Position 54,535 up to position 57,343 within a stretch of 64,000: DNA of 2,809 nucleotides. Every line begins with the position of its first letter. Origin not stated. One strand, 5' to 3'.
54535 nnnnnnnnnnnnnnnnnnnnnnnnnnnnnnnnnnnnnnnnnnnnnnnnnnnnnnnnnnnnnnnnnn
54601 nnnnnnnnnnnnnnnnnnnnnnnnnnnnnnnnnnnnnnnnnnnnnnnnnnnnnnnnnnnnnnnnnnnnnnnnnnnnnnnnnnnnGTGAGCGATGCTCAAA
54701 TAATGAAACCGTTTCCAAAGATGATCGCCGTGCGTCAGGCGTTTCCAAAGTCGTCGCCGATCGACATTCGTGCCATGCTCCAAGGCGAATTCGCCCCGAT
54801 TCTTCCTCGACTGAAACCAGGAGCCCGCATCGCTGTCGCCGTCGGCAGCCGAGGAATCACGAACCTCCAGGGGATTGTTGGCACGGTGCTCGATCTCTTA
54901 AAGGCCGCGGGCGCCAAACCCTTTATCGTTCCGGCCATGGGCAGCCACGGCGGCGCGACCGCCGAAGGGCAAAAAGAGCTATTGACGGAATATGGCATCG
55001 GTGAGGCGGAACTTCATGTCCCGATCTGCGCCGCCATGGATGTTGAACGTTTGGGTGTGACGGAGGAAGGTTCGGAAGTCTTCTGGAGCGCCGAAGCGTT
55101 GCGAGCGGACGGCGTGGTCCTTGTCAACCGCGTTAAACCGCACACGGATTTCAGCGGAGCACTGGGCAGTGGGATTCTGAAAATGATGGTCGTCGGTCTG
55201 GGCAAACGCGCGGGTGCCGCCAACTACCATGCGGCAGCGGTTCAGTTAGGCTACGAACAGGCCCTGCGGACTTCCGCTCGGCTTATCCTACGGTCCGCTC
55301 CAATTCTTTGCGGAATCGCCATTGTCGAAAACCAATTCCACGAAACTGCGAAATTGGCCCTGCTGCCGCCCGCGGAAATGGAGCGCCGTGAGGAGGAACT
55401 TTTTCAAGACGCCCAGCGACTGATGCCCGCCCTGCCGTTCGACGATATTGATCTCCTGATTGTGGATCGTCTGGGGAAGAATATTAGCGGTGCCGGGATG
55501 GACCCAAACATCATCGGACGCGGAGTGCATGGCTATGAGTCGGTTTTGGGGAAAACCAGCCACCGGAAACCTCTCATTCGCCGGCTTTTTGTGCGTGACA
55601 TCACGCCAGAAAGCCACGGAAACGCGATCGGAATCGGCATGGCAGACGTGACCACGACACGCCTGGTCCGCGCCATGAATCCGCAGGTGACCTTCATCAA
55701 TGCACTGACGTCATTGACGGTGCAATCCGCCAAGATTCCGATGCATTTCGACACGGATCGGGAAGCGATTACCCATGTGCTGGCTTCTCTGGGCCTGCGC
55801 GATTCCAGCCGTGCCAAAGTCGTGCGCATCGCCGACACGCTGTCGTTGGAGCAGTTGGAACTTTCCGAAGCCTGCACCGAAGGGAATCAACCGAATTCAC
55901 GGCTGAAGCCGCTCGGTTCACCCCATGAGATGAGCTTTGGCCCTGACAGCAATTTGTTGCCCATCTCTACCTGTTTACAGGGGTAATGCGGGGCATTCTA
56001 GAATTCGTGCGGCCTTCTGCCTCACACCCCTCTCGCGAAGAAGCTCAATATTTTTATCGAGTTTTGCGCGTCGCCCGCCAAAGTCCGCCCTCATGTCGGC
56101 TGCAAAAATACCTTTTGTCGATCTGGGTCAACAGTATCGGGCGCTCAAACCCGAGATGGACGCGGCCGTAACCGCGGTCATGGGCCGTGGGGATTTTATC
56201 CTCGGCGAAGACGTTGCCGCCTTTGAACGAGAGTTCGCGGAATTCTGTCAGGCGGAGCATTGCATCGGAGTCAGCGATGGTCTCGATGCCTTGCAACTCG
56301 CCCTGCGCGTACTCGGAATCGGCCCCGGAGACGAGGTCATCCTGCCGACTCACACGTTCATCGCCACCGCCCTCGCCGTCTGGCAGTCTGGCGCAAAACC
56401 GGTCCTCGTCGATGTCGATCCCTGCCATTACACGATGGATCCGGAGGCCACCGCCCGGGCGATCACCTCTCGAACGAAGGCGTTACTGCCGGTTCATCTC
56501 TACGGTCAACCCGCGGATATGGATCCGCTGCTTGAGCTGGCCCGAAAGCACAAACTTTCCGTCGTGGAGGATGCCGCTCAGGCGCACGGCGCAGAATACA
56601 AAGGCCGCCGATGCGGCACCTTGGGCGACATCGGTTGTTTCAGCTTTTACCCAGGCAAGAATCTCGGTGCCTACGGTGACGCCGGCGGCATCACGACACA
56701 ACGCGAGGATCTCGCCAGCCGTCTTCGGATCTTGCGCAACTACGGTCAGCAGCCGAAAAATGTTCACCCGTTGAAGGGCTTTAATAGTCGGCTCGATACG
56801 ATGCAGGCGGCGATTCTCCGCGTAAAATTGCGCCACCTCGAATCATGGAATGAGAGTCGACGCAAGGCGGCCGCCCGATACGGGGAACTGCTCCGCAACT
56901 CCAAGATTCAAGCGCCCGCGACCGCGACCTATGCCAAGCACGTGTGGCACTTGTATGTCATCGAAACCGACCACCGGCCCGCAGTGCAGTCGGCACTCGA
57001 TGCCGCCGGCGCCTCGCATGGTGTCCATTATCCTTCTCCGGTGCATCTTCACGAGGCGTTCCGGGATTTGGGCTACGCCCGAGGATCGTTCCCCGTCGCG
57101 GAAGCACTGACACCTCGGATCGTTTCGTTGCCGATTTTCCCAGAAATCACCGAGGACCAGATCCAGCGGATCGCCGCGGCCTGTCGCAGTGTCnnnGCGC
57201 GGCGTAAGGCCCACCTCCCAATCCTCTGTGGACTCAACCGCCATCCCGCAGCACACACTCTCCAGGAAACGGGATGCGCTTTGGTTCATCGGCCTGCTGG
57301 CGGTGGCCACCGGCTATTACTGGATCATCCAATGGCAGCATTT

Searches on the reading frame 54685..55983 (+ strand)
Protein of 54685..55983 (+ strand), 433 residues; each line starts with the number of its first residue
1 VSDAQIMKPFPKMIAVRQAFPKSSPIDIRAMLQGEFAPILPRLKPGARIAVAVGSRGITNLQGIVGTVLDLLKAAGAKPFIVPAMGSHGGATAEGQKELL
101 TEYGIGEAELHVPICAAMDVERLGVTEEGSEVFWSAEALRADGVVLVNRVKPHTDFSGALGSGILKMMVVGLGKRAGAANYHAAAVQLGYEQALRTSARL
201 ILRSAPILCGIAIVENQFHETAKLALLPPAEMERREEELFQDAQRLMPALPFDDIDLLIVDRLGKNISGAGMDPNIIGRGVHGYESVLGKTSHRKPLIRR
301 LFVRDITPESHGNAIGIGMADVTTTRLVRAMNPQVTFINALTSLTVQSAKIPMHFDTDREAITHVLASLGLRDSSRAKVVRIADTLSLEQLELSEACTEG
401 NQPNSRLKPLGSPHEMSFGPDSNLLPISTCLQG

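Call 36: search_protein_families(library=pfam, proteins=[window:54685-55983:+], max_evalue=0.001)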
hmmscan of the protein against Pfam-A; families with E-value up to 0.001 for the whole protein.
window:54685-55983:+ (433 aa): 2 families
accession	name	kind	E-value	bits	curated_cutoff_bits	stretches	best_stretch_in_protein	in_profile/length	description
PF09861.14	Lar_N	-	3.6e-08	33.3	23.3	1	45-186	53-196/204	Lactate racemase N-terminal domain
PF04015.17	DUF362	-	3.1e-05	24.6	24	1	64-211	22-142/200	Domain of unknown function (DUF362)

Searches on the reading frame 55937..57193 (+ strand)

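Call 36: search_protein_families(library=pfam, proteins=[window:55937-57193:+], max_evalue=0.001)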
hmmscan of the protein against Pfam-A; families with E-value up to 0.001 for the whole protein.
window:55937-57193:+ (419 aa): 4 families
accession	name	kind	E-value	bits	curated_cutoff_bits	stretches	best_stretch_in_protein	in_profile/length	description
PF01041.23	DegT_DnrJ_EryC1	-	5.6e-118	394.7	19.8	1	71-415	4-358/360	DegT/DnrJ/EryC1/StrS aminotransferase family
PF00155.27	Aminotran_1_2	-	1.9e-05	24.5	19.7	1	94-267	45-245/361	Aminotransferase class I and II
PF01212.27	Beta_elim_lyase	-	0.00019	21.3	27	1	73-237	13-197/288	Beta-eliminating lyase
PF01053.26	Cys_Met_Meta_PP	-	0.00034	19.7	27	1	94-221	55-182/381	Cys/Met metabolism PLP-dependent enzyme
